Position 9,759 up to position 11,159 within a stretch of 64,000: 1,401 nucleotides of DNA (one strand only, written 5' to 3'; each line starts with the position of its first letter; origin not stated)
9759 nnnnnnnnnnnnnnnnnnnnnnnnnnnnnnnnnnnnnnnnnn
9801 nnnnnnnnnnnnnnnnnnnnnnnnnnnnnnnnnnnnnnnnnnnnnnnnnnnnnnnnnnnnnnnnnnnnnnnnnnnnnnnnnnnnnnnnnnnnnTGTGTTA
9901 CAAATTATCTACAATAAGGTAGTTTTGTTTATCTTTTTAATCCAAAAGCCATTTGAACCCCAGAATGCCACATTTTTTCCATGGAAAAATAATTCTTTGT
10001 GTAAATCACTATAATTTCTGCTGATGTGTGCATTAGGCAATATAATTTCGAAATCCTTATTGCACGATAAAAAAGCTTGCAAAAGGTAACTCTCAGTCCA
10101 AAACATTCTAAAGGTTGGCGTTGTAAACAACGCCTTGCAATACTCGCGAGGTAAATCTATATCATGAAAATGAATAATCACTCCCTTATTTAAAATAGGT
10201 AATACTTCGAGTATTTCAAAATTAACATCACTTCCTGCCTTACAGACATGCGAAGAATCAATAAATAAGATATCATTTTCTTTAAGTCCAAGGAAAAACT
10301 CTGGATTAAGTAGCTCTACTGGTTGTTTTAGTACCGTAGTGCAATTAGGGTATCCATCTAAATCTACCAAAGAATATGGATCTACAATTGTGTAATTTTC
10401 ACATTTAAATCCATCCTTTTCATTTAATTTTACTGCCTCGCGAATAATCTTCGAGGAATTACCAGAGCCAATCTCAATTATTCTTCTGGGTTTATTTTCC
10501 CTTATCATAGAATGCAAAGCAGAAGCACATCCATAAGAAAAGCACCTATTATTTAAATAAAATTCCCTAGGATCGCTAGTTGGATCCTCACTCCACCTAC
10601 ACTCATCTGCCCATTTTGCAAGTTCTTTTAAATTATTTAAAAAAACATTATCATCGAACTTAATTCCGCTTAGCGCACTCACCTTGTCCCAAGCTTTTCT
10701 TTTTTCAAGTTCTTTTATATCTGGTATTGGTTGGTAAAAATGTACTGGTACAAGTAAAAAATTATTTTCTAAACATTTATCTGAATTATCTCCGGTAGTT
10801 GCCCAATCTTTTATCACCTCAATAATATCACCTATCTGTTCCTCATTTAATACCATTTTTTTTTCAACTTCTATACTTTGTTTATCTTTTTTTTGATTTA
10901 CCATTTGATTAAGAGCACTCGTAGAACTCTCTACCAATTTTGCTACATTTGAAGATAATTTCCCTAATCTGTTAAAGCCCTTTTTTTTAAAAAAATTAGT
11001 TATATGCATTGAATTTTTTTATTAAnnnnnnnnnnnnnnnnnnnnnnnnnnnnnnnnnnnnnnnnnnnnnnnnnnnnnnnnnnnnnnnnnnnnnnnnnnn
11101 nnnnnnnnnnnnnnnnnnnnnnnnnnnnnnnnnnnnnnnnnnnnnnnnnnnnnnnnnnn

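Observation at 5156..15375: Candidate chain-termination/ruler module for an ABC-transporter-dependent glycan: FrhB-like-pyruvyltransferase-coiled-coil fusion, methyltransferase, and Wzt with coiled coil + C-terminal binding domain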

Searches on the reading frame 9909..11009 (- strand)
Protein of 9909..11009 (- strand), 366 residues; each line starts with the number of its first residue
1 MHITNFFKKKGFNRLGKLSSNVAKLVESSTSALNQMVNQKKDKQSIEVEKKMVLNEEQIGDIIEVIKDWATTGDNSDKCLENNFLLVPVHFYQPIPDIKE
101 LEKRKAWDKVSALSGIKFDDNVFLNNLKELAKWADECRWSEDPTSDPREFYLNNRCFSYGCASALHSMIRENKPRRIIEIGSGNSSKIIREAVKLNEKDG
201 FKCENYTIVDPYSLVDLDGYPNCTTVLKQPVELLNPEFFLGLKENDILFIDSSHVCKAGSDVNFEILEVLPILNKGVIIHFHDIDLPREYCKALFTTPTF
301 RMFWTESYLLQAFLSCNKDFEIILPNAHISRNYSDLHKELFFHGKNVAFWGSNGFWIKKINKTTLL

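Call 4: search_protein_families(library=pfam, proteins=[window:9909-11009:-], max_evalue=0.01)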
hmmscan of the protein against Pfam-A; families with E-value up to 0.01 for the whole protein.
window:9909-11009:- (366 aa): 1 family
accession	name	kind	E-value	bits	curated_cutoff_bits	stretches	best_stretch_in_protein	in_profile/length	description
PF13578.12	Methyltransf_24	-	1.5e-10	42.3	26.3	1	178-284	1-105/105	Methyltransferase domain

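Call 26: find_homologous_proteins(query=window:9909-11009:-, max_evalue=0.00001)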
Query window:9909-11009:- (366 aa): 5483 proteins with E <= 0.00001 among 6831 candidates; the best 120 are listed.
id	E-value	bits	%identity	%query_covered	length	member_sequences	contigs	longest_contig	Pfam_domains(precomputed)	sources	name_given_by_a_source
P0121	1.2e-249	845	100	100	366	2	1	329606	PF13578.13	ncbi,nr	ncbi:MAG: class I SAM-dependent methyltransferase [Candidatus Moranbacteria bacterium]|nr:class I SA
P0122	4.6e-166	570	79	83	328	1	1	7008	PF13578.13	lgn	-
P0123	2.5e-150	519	72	83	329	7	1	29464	PF13578.13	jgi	jgi:hypothetical protein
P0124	6.9e-133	461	68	80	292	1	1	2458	PF13578.13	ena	-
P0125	1.5e-131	457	64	86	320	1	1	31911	PF13578.13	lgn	-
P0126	6.0e-128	445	62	86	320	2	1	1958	PF13578.13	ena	-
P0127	7.4e-127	441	64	83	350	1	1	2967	PF13578.13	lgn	-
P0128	8.5e-127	441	74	69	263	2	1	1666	PF13578.13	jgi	-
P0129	2.5e-123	430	63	82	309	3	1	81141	PF13578.13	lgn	-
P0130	4.1e-121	422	63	83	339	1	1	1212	PF13578.13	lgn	-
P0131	3.0e-120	420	58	90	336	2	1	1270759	PF13578.13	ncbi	ncbi:MAG: class I SAM-dependent methyltransferase [Candidatus Moraniibacteriota bacterium]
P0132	6.0e-119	415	57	82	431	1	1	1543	PF13578.13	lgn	-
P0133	3.6e-118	413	57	82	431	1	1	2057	PF13578.13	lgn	-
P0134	8.7e-118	411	59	82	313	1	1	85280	PF13578.13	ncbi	-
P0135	2.9e-117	410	62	82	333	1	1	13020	PF13578.13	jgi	-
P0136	3.0e-117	410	60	80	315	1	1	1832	PF13578.13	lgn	-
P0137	4.7e-115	403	58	81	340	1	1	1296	PF13578.13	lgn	-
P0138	1.8e-114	401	55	95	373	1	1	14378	PF13578.13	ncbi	-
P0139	2.3e-114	400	58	82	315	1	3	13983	PF13578.13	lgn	-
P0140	4.2e-112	393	58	82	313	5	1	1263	PF13578.13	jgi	-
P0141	4.4e-112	393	52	98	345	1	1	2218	PF13578.13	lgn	-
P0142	5.8e-112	392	52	98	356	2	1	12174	PF13578.13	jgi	-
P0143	9.7e-111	388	55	83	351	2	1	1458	PF13578.13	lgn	-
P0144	2.4e-110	387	58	82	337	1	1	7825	PF13578.13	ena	-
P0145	3.8e-110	386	59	83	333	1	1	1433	PF13578.13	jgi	jgi:hypothetical protein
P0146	3.3e-109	383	56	83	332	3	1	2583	PF13578.13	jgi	jgi:hypothetical protein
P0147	3.8e-109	383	55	84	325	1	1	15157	PF13578.13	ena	-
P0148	6.1e-109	382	55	82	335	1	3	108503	PF13578.13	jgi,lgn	jgi:hypothetical protein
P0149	2.4e-108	380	58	84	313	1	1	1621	PF13578.13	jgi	-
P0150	6.1e-108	379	57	81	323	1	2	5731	PF13578.13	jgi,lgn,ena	-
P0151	7.5e-108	379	56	81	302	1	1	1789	PF13578.13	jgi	jgi:hypothetical protein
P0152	8.7e-108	379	58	82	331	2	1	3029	PF13578.13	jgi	jgi:hypothetical protein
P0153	1.1e-107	378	58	81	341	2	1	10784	PF13578.13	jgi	-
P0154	3.9e-107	376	57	83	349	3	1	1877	PF13578.13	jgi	jgi:hypothetical protein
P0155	4.7e-107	376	57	82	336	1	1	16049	PF13578.13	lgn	-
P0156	4.8e-107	376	55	82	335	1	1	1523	PF13578.13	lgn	-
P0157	1.7e-106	374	51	87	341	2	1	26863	PF13578.13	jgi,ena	-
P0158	2.2e-106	374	54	85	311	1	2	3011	PF13578.13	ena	-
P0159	2.2e-106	374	57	83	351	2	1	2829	PF13578.13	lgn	-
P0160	3.6e-106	373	55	82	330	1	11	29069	PF13578.13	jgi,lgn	jgi:hypothetical protein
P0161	5.1e-106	373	57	81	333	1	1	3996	PF13578.13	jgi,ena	-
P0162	7.0e-106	372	55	83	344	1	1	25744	PF13578.13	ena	-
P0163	7.0e-106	372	54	83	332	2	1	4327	PF13578.13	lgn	-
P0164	1.6e-105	371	56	80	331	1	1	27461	PF13578.13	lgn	-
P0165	2.4e-105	371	55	82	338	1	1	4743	PF13578.13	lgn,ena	-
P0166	2.5e-105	370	55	82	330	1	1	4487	PF13578.13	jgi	jgi:hypothetical protein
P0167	2.7e-105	370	53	82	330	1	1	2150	PF13578.13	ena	-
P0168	4.2e-105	370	54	82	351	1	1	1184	PF13578.13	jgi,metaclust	metaclust:\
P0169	5.5e-105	369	54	82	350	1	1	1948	PF13578.13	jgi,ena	-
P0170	6.5e-105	369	55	82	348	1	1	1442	PF13578.13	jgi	jgi:hypothetical protein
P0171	3.0e-104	367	55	81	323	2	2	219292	PF13578.13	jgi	jgi:hypothetical protein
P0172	5.3e-104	366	52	87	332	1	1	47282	PF13578.13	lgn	-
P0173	2.4e-103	364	57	82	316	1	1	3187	PF13578.13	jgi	jgi:hypothetical protein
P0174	2.6e-103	364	54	82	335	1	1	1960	PF13578.13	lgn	-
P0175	4.7e-103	363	54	82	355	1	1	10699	PF13578.13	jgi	jgi:hypothetical protein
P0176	7.6e-103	362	54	81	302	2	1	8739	PF13578.13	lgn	-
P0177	9.3e-103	362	53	84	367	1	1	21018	PF13578.13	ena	-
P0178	1.4e-102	361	55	81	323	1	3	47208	PF13578.13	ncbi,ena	ncbi:MAG: class I SAM-dependent methyltransferase [bacterium]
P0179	2.0e-102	361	56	81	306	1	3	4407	PF13578.13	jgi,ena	-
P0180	3.8e-102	360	53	83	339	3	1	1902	PF13578.13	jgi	jgi:hypothetical protein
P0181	5.4e-102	360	54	83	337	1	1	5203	PF13578.13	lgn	-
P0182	6.7e-102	359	54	82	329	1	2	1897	PF13578.13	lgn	-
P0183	6.7e-102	359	53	82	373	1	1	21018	PF13578.13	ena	-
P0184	1.2e-101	358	53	83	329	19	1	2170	PF13578.13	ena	-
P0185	1.2e-101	358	50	90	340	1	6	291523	PF13578.13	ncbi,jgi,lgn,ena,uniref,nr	ncbi:class I SAM-dependent methyltransferase [bacterium (Candidatus Blackallbacteria) CG17_big_fil_p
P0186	8.0e-101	356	49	94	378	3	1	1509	PF13578.13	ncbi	-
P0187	1.0e-100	355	56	80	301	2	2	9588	PF13578.13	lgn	-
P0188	1.5e-100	355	56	77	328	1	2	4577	PF13578.13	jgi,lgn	jgi:hypothetical protein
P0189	4.4e-100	353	56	82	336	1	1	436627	PF13578.13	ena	-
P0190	4.8e-100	353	54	83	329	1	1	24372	PF13578.13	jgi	jgi:hypothetical protein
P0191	1.1e-99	352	53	83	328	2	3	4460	PF13578.13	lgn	-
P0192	1.3e-99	352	52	83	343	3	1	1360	PF13578.13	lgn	-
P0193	2.3e-99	351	52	83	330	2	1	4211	PF13578.13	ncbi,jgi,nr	ncbi:MAG: class I SAM-dependent methyltransferase [Treponema sp.]|jgi:hypothetical protein|nr:class 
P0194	7.3e-99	349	49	92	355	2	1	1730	PF13578.13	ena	-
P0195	1.1e-98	349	53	82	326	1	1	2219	PF13578.13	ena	-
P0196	1.7e-97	345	53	80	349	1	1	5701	PF13578.13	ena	-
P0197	1.8e-94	335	51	81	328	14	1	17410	PF13578.13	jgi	jgi:hypothetical protein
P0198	2.6e-93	331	47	97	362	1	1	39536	PF13578.13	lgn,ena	-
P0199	6.2e-93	330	47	98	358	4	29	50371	PF13578.13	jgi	-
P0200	2.2e-92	328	52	82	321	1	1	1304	PF13578.13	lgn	-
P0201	6.1e-91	323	49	81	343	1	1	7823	PF13578.13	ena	-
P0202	8.2e-91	323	52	82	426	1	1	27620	PF13578.13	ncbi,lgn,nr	ncbi:hypothetical protein AGMMS49938_05780 [Fibrobacterales bacterium]|nr:hypothetical protein AGMMS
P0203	3.1e-90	321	52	81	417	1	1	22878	PF13578.13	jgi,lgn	jgi:hypothetical protein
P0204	3.4e-90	321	51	87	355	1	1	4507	PF13578.13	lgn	-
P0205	9.9e-90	319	49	90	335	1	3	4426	PF13578.13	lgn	-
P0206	1.4e-89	319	47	88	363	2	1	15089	PF13578.13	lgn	-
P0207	1.7e-89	318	52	81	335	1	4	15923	PF13578.13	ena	-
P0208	2.3e-89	318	48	81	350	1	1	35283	PF13578.13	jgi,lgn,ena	-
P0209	2.9e-89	318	52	81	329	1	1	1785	PF13578.13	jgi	jgi:hypothetical protein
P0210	7.6e-89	316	50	83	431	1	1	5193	PF13578.13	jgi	jgi:hypothetical protein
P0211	9.7e-89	316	48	84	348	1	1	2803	PF13578.13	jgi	jgi:hypothetical protein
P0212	1.3e-88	316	56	74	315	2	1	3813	PF13578.13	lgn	-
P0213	1.3e-88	315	50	81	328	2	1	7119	PF13578.13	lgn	-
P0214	9.5e-88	313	51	81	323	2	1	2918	PF13578.13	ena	-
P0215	9.7e-88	313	45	93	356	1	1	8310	PF13578.13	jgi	jgi:hypothetical protein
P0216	1.3e-87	312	52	81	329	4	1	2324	PF13578.13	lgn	-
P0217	1.3e-87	312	52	81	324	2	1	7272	PF13578.13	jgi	jgi:Methyltransferase domain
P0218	3.5e-87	311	49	81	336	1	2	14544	PF13578.13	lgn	-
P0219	1.9e-86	308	45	92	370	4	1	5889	PF13578.13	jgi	-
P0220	2.4e-86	308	50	83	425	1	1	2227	PF13578.13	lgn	-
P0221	2.5e-86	308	51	81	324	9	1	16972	PF13578.13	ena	-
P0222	3.0e-86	308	51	81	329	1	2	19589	PF13578.13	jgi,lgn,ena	-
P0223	3.2e-86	308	43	94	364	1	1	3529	PF13578.13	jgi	jgi:hypothetical protein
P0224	4.4e-86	307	51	81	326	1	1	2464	PF13578.13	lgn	-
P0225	4.9e-86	307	49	81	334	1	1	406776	PF13578.13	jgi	jgi:hypothetical protein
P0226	5.7e-86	307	44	95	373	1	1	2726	PF13578.13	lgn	-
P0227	6.3e-86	307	50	85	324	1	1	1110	PF13578.13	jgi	jgi:hypothetical protein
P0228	7.4e-86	306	50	81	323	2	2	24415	PF13578.13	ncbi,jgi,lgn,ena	-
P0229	8.9e-86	306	51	81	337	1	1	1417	PF13578.13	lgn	-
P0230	8.9e-86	306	50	81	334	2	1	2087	PF13578.13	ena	-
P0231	1.0e-85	306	49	82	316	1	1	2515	PF13578.13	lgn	-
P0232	1.3e-85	306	51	81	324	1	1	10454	PF13578.13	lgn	-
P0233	1.4e-85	306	51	81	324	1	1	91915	PF13578.13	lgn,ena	-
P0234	1.5e-85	305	48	88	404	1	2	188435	PF13578.13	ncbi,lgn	-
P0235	1.8e-85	305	50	81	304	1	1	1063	PF13578.13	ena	-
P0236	2.0e-85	305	48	79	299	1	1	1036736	PF13578.13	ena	-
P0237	2.2e-85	305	49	82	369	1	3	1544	PF13578.13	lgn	-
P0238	2.6e-85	305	53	79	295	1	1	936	PF13578.13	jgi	jgi:hypothetical protein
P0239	3.5e-85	304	46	86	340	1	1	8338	PF13578.13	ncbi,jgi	-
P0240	3.9e-85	304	51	81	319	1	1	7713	PF13578.13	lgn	-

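Call 35: search_solved_structures(query=window:9909-11009:-, max_evalue=1, show_alignments=1)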
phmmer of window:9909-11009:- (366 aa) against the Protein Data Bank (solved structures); distinct sequences matched with E-value up to 1: 1.
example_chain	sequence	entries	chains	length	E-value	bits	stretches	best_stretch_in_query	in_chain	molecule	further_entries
1uli_B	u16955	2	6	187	0.046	15.8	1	84-209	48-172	biphenyl dioxygenase small subunit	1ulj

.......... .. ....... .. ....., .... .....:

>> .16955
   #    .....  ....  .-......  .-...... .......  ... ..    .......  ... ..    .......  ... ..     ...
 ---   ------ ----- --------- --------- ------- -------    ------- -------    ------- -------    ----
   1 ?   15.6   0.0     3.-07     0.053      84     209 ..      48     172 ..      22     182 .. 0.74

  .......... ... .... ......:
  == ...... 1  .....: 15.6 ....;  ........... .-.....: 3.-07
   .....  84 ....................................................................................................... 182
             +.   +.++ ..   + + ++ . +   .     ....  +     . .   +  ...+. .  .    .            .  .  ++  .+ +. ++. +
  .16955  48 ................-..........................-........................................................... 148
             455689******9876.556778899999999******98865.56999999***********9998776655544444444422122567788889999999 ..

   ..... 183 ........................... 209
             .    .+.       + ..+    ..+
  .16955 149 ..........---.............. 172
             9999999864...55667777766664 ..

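Call 36: find_encoding_contigs(protein=P0123, flank=10000, max_places=1)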
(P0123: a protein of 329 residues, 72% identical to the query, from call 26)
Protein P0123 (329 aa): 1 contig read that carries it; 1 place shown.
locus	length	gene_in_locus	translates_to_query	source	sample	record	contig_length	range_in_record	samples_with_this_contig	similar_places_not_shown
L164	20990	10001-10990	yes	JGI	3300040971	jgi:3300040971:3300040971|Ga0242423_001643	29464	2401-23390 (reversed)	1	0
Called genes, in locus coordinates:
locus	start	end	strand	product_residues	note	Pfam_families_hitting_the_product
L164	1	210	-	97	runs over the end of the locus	-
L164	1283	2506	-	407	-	PF13439:Glyco_transf_4, PF13579:Glyco_trans_4_4, PF00534:Glycos_transf_1, PF13692:Glyco_trans_1_4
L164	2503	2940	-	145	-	PF00132:Hexapep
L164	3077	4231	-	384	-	PF20706:GT4-conflict (faint), PF13439:Glyco_transf_4, PF13579:Glyco_trans_4_4, PF00534:Glycos_transf_1, PF13692:Glyco_trans_1_4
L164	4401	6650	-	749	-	PF00535:Glycos_transf_2, PF10111:Glyco_tranf_2_2, PF13641:Glyco_tranf_2_3 (faint), PF00534:Glycos_transf_1, PF13692:Glyco_trans_1_4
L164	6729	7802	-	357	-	PF02350:Epimerase_2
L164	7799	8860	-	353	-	PF01073:3Beta_HSD (weak), PF01370:Epimerase, PF02719:Polysacc_synt_2, PF04321:RmlD_sub_bind (weak), PF07993:NAD_binding_4, PF16363:GDP_Man_Dehyd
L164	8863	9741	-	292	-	PF01370:Epimerase, PF04321:RmlD_sub_bind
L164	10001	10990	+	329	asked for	PF13578:Methyltransf_24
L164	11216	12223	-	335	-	PF00535:Glycos_transf_2, PF10111:Glyco_tranf_2_2, PF13641:Glyco_tranf_2_3 (weak)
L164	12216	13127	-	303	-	-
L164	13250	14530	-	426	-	PF13524:Glyco_trans_1_2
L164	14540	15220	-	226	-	PF13578:Methyltransf_24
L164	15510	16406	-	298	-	-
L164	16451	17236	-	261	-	PF00535:Glycos_transf_2 (weak)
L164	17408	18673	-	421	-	PF20706:GT4-conflict (faint), PF00534:Glycos_transf_1, PF13692:Glyco_trans_1_4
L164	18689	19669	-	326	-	PF03385:STELLO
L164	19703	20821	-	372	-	PF13692:Glyco_trans_1_4 (faint), PF00534:Glycos_transf_1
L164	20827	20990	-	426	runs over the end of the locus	PF00005:ABC_tran, PF14524:Wzt_C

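Call 37: find_encoding_contigs(protein=P0125, flank=10000, max_places=1)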
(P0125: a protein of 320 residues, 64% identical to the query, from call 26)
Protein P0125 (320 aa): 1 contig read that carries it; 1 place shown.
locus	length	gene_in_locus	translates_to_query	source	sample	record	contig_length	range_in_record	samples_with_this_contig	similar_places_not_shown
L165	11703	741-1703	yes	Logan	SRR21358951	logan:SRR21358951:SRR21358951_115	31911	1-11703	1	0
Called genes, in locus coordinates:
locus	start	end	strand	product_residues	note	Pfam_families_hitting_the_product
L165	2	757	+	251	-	?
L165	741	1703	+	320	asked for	PF13578:Methyltransf_24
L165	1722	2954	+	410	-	PF04055:Radical_SAM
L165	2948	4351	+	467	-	PF00534:Glycos_transf_1, PF13692:Glyco_trans_1_4, PF20706:GT4-conflict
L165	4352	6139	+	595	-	PF00535:Glycos_transf_2, PF10111:Glyco_tranf_2_2, PF13641:Glyco_tranf_2_3, PF05704:Caps_synth, PF04488:Gly_transf_sug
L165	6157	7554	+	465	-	PF20706:GT4-conflict, PF00534:Glycos_transf_1, PF13692:Glyco_trans_1_4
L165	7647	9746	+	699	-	PF04333:MlaA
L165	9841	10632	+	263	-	PF03328:HpcH_HpaI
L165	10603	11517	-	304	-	PF13207:AAA_17 (faint), PF13401:AAA_22 (faint), PF25199:nSTAND_NTPase5 (weak), PF06414:Zeta_toxin (weak), PF00448:SRP54, PF02492:cobW (weak), PF09848:SLFN-g3_helicase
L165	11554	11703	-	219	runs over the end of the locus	PF01029:NusB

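Call 38: find_encoding_contigs(protein=P0129, flank=10000, max_places=1)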
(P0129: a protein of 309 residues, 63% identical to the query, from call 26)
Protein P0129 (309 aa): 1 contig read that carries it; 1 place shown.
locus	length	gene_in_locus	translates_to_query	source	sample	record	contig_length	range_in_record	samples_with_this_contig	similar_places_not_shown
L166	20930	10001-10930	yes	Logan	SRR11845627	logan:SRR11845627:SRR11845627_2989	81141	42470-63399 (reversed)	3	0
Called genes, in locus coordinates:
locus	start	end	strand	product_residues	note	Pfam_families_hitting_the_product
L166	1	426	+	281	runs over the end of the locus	PF08843:AbiEii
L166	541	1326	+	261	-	PF13338:AbiEi_4 (weak)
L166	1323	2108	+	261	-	PF08843:AbiEii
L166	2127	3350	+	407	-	PF00005:ABC_tran, PF13175:AAA_15 (faint), PF13304:AAA_21 (faint), PF14524:Wzt_C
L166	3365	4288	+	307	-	PF01370:Epimerase, PF04321:RmlD_sub_bind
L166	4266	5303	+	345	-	PF04321:RmlD_sub_bind (weak), PF05368:NmrA, PF01073:3Beta_HSD, PF01370:Epimerase, PF02719:Polysacc_synt_2, PF13460:NAD_binding_10, PF16363:GDP_Man_Dehyd, PF08485:Polysacc_syn_2C, +2 more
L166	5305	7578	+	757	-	PF00535:Glycos_transf_2, PF10111:Glyco_tranf_2_2, PF13641:Glyco_tranf_2_3, PF00534:Glycos_transf_1, PF13692:Glyco_trans_1_4, PF20706:GT4-conflict (faint)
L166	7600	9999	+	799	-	PF00037:Fer4, PF12797:Fer4_2 (faint), PF12837:Fer4_6 (weak), PF12838:Fer4_7, PF13187:Fer4_9, PF04422:FrhB_FdhB_N (weak), PF04432:FrhB_FdhB_C, PF04230:PS_pyruv_trans, +3 more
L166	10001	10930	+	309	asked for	PF13578:Methyltransf_24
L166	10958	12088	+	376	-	PF02350:Epimerase_2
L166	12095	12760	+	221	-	PF08241:Methyltransf_11, PF13649:Methyltransf_25 (weak)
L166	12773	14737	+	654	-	-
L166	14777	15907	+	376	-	PF00535:Glycos_transf_2, PF26629:GT2_TM_C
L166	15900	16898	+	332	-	PF00535:Glycos_transf_2, PF10111:Glyco_tranf_2_2, PF13641:Glyco_tranf_2_3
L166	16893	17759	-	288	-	PF00535:Glycos_transf_2, PF10111:Glyco_tranf_2_2, PF13641:Glyco_tranf_2_3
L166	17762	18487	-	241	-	-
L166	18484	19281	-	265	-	PF00398:RrnaAD (weak), PF01209:Ubie_methyltran (weak), PF13489:Methyltransf_23, PF07021:MetW, PF13847:Methyltransf_31, PF08241:Methyltransf_11, PF08242:Methyltransf_12, PF13649:Methyltransf_25, +4 more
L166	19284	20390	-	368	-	PF13439:Glyco_transf_4 (weak), PF20706:GT4-conflict (weak), PF00534:Glycos_transf_1, PF13692:Glyco_trans_1_4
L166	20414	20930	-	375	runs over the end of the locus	PF13439:Glyco_transf_4, PF00534:Glycos_transf_1, PF13692:Glyco_trans_1_4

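Call 39: find_encoding_contigs(protein=P0134, flank=10000, max_places=1)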
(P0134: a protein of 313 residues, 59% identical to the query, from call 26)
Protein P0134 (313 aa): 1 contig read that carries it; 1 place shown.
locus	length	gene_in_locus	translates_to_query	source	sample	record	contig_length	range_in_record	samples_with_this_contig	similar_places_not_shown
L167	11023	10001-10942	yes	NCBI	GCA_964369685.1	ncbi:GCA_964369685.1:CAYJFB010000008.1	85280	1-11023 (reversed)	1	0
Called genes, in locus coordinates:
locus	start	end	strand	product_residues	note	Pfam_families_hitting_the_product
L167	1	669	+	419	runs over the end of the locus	PF00990:GGDEF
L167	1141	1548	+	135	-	PF04076:BOF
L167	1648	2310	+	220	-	PF00072:Response_reg, PF00486:Trans_reg_C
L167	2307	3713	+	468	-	PF26769:HAMP_PhoQ (weak), PF00512:HisKA, PF02518:HATPase_c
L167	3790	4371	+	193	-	PF13649:Methyltransf_25 (weak)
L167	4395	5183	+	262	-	PF01925:TauE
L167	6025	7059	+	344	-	PF01073:3Beta_HSD, PF01370:Epimerase, PF02719:Polysacc_synt_2, PF04321:RmlD_sub_bind, PF05368:NmrA, PF16363:GDP_Man_Dehyd, PF13460:NAD_binding_10, PF08485:Polysacc_syn_2C, +1 more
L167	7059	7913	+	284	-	PF01370:Epimerase, PF04321:RmlD_sub_bind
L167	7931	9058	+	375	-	PF02350:Epimerase_2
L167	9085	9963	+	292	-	PF01501:Glyco_transf_8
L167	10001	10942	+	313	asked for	PF13578:Methyltransf_24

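Call 73: search_protein_families(library=ncbifam, proteins=[window:9909-11009:-], max_evalue=0.00001)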
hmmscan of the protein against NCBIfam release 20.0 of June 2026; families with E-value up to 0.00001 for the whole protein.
window:9909-11009:- (366 aa): 0 families

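Call 90: find_encoding_contigs(protein=P0185, flank=10000, max_places=1)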
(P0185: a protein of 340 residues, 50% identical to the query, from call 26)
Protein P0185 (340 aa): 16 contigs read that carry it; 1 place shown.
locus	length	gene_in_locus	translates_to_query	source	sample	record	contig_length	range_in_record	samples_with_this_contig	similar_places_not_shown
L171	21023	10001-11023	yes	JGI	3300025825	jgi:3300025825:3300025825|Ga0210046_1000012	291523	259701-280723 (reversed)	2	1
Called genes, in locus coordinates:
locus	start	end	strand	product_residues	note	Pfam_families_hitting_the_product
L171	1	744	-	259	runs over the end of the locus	PF01464:SLT (faint)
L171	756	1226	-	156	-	-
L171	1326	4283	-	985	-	PF01835:MG2 (faint)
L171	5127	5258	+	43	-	-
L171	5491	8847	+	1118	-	PF17757:UvrB_inter, PF02559:CarD_TRCF_RID, PF00270:DEAD, PF04851:ResIII, PF00271:Helicase_C, PF03461:TRCF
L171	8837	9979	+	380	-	PF13623:SurA_N_2, PF13624:SurA_N_3, PF09312:SurA_N (weak), PF13145:Rotamase_2, PF13616:Rotamase_3, PF00639:Rotamase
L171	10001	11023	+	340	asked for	PF13578:Methyltransf_24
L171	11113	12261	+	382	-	PF13623:SurA_N_2, PF13624:SurA_N_3, PF09312:SurA_N (weak), PF13145:Rotamase_2, PF13616:Rotamase_3, PF00639:Rotamase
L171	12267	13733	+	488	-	PF00590:TP_methylase, PF03819:MazG, PF01503:PRA-PH (weak), PF03819:MazG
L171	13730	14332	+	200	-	PF01330:RuvA_N, PF14520:HHH_5, PF21176:RecR_HhH (faint)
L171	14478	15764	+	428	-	-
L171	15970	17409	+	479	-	PF05708:Peptidase_C92 (weak)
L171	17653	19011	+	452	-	PF00890:FAD_binding_2 (weak), PF01134:GIDA (weak), PF01266:DAO (weak), PF12831:FAD_oxidored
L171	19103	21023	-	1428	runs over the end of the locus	PF00082:Peptidase_S8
